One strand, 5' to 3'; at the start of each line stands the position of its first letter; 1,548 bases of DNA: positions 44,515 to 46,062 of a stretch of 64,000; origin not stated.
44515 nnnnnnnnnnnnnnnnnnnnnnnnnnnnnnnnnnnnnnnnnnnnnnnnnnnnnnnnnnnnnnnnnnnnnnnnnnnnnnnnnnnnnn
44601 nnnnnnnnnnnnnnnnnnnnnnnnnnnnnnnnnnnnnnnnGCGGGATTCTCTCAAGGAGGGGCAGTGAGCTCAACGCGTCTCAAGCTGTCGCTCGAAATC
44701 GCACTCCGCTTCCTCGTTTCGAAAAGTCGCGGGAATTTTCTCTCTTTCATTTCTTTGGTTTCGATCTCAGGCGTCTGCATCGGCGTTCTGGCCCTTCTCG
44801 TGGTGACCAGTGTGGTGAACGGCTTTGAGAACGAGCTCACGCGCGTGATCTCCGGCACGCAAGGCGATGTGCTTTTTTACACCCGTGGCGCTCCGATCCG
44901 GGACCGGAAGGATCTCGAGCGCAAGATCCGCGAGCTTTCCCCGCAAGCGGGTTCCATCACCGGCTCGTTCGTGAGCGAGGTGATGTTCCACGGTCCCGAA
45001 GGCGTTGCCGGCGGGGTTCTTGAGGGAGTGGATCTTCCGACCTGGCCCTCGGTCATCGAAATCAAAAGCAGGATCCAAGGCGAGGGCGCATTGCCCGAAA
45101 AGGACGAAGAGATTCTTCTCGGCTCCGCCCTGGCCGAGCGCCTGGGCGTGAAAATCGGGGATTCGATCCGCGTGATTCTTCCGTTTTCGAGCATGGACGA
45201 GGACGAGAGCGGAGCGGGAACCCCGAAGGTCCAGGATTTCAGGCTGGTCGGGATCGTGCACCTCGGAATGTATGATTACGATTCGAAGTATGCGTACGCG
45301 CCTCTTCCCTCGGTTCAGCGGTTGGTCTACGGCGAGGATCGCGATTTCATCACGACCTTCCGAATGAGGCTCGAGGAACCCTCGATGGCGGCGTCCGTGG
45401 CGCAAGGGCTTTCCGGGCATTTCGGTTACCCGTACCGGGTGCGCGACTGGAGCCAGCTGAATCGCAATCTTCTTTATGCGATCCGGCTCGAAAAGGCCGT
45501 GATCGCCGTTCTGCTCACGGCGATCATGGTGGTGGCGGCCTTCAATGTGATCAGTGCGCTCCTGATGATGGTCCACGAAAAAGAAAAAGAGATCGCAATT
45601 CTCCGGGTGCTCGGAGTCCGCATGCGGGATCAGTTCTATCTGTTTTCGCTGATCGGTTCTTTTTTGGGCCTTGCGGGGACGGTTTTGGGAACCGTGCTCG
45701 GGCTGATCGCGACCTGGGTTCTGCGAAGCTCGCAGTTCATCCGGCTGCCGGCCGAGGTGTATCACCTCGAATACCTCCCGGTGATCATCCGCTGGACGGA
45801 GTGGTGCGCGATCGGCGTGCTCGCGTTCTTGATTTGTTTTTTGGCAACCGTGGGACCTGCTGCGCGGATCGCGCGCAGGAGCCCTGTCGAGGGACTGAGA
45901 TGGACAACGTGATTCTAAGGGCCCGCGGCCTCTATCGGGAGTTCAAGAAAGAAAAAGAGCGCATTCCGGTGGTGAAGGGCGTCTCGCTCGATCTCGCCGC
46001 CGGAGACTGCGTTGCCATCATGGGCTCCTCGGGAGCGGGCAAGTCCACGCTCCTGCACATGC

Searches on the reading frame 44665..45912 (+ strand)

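Call 49: search_protein_families(library=pfam, proteins=[window:44665-45912:+], max_evalue=0.00001)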
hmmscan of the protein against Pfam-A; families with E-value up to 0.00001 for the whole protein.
window:44665-45912:+ (415 aa): 2 families
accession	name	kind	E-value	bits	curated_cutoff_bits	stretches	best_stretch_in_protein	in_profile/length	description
PF02687.27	FtsX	-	8.3e-19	68.2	25.5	1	282-407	2-120/120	FtsX-like permease C-terminal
PF12704.14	MacB_PCD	-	1.8e-13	51.7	27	1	30-248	1-203/207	MacB-like periplasmic core domain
